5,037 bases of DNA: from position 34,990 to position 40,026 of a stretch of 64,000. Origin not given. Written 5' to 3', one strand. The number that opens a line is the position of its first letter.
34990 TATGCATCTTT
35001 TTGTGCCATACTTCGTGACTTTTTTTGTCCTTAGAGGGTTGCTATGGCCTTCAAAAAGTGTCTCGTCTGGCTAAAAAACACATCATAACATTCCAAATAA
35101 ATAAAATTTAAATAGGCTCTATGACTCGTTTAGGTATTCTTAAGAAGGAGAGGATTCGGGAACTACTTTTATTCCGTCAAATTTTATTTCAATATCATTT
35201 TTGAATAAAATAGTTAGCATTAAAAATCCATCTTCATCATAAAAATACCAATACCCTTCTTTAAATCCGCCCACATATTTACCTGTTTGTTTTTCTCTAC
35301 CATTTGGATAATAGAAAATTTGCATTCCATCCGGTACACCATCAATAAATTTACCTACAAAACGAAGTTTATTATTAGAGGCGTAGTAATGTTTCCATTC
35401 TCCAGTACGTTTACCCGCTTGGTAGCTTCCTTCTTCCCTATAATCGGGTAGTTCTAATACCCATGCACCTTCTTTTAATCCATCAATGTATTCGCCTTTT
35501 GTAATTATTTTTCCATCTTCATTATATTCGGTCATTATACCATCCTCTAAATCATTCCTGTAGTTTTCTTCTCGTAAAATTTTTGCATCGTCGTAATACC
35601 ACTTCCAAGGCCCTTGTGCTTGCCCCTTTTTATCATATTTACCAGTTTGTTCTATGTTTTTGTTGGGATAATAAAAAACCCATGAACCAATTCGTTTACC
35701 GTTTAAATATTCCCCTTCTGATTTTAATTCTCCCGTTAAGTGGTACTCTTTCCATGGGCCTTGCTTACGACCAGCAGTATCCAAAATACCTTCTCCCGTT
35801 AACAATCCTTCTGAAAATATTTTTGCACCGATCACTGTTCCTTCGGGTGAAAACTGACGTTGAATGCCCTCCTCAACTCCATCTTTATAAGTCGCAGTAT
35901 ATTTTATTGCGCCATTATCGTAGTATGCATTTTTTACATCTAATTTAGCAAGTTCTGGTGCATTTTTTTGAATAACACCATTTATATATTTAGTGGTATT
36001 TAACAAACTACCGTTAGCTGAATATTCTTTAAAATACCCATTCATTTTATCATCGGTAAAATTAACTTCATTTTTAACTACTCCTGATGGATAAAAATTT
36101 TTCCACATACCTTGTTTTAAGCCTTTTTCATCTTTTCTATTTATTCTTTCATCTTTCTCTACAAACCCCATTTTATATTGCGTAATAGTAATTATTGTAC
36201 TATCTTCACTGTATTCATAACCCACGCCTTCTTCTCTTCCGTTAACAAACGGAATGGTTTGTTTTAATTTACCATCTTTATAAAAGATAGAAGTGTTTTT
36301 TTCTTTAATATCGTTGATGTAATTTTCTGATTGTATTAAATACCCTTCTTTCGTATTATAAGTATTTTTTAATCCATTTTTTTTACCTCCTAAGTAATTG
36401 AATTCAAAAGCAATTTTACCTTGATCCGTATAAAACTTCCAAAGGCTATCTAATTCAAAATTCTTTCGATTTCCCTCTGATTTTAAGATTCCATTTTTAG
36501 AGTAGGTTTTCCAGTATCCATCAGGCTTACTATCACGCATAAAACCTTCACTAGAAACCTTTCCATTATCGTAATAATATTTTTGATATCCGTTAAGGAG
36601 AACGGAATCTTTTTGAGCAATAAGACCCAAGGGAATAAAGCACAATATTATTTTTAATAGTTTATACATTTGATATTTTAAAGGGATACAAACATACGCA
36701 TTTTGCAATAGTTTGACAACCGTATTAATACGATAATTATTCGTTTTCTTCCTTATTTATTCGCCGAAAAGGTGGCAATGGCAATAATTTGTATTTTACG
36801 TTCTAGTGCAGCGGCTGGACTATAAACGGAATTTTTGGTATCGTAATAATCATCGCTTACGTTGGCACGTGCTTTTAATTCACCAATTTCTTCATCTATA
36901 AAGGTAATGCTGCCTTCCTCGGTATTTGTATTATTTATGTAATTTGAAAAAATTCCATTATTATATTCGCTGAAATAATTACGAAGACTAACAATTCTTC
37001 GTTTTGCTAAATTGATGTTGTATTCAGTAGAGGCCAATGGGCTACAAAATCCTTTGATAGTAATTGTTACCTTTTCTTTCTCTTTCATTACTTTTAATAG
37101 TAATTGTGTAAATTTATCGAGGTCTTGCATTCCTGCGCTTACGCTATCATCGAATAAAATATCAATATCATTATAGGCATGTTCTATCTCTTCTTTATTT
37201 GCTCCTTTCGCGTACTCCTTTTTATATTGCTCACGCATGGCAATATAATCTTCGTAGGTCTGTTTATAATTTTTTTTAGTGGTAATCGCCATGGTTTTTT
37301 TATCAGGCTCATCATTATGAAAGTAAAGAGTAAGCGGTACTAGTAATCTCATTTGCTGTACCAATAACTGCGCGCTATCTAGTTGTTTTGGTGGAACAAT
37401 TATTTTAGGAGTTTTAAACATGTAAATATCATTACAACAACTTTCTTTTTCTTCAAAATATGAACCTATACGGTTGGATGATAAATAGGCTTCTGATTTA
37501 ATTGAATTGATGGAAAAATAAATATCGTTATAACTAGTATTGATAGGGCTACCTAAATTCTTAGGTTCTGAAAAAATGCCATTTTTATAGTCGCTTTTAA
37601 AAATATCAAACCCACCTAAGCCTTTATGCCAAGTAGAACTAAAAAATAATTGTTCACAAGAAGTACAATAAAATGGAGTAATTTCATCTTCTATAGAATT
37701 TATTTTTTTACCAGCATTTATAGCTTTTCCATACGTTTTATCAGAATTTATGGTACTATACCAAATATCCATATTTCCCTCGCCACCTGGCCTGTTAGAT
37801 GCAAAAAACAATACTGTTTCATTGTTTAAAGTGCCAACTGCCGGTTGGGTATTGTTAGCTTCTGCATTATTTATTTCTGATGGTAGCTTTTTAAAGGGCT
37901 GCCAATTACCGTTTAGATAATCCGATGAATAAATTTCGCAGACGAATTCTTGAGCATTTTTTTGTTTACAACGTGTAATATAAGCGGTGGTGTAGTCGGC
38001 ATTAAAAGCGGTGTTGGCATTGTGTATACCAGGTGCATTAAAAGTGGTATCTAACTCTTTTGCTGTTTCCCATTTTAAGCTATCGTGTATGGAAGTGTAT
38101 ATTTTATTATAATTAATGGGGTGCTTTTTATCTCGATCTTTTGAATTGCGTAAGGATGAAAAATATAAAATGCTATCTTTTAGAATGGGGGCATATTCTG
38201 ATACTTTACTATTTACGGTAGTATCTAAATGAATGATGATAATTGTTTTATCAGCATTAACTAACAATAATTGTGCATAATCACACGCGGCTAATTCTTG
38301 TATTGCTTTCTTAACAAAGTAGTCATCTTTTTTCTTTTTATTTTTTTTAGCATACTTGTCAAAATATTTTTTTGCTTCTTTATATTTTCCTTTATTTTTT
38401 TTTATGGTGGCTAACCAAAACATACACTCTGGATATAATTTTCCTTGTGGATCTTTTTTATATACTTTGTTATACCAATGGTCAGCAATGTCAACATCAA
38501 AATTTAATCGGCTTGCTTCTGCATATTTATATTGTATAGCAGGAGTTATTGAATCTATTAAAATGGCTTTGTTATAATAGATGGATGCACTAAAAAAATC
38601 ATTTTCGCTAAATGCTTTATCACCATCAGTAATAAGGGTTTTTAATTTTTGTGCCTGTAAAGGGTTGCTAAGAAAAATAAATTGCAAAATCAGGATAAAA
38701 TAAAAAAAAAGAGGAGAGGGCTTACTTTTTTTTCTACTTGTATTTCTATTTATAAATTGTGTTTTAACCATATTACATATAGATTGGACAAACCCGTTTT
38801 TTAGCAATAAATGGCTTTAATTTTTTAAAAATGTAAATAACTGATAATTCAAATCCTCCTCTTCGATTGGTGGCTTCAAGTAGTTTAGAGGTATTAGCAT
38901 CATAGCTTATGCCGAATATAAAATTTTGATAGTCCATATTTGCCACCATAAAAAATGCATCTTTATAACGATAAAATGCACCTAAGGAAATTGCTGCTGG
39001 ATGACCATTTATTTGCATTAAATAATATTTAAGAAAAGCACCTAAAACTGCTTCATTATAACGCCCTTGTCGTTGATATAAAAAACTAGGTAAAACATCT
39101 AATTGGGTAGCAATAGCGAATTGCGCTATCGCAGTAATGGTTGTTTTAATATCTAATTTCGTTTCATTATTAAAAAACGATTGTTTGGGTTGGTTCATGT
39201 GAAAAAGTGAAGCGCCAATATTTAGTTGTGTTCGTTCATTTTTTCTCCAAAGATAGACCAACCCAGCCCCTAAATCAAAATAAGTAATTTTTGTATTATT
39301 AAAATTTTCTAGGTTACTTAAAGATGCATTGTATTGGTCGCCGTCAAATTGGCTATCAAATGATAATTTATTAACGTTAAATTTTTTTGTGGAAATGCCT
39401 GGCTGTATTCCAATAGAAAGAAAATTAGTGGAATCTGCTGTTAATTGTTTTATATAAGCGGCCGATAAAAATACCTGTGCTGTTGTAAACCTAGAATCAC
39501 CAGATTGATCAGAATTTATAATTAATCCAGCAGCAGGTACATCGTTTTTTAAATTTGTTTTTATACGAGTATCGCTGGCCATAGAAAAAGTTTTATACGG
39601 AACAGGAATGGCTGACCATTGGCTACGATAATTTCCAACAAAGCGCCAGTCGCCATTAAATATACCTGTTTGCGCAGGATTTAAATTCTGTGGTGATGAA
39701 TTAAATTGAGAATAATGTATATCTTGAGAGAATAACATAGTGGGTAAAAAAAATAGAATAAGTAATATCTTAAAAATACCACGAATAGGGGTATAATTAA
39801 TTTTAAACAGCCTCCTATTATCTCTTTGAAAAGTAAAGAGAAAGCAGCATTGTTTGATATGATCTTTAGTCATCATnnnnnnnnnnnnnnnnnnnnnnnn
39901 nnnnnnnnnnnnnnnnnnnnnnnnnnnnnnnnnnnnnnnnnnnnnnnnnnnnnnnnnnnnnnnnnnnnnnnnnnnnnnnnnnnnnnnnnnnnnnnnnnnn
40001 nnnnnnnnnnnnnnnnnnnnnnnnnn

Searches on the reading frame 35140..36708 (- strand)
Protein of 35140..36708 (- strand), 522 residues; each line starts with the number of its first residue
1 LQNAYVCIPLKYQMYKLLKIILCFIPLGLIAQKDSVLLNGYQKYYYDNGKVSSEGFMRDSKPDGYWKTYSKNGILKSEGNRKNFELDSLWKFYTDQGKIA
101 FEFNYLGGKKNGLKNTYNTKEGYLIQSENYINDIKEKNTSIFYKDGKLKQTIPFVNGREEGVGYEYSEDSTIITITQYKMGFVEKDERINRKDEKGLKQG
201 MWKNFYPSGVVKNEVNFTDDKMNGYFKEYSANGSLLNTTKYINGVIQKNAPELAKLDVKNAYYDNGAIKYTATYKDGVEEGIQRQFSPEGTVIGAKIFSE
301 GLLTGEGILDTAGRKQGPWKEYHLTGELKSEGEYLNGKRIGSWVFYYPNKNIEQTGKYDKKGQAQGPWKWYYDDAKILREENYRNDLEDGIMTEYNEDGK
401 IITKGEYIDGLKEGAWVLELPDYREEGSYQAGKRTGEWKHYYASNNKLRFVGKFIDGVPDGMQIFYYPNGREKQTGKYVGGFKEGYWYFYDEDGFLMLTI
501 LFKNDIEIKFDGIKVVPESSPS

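Call 8: search_protein_families(library=pfam, proteins=[window:35140-36708:-], max_evalue=0.001)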
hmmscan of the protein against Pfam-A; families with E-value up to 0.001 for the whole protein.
window:35140-36708:- (522 aa): 1 family
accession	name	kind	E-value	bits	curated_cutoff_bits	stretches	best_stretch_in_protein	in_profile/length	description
PF07661.19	MORN_2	-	6.6e-37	121.6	29.6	0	315-336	1-22/22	MORN repeat variant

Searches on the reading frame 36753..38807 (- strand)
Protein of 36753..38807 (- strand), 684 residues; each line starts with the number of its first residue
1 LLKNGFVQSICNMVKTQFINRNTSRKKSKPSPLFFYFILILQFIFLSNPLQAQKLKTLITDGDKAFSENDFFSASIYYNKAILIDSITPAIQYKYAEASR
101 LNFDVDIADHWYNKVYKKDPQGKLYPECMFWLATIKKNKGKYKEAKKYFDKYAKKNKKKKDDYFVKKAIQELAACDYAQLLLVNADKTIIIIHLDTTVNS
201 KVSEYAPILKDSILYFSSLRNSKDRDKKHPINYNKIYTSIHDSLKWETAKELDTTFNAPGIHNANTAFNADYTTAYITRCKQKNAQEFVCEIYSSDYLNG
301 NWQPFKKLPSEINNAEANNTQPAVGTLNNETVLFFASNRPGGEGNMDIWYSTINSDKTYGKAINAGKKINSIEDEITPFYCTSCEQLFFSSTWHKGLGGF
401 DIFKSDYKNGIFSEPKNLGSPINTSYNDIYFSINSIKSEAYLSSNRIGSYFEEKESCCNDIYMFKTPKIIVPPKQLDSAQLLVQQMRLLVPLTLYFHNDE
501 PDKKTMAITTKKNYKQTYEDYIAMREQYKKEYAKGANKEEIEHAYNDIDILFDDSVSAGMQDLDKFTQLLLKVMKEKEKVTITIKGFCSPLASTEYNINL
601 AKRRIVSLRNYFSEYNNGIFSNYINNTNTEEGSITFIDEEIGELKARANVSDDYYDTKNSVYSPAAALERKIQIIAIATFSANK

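Call 8: search_protein_families(library=pfam, proteins=[window:36753-38807:-], max_evalue=0.001)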
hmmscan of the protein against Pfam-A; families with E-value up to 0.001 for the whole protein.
window:36753-38807:- (684 aa): 2 families
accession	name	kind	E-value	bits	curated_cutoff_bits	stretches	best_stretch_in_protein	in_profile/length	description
PF07719.23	TPR_2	-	5e-05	23.6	27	0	126-157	1-32/34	Tetratricopeptide repeat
PF00691.25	OmpA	-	5.9e-05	23.8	27.2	1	559-624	13-74/98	OmpA family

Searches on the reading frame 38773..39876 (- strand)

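Call 8: search_protein_families(library=pfam, proteins=[window:38773-39876:-], max_evalue=0.001)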
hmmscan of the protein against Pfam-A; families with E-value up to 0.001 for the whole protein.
window:38773-39876:- (367 aa): 1 family
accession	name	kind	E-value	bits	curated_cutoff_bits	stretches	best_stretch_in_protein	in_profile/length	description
PF11751.14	PorP_SprF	-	1.7e-37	129.9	22.3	1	50-348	4-273/273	Type IX secretion system membrane protein PorP/SprF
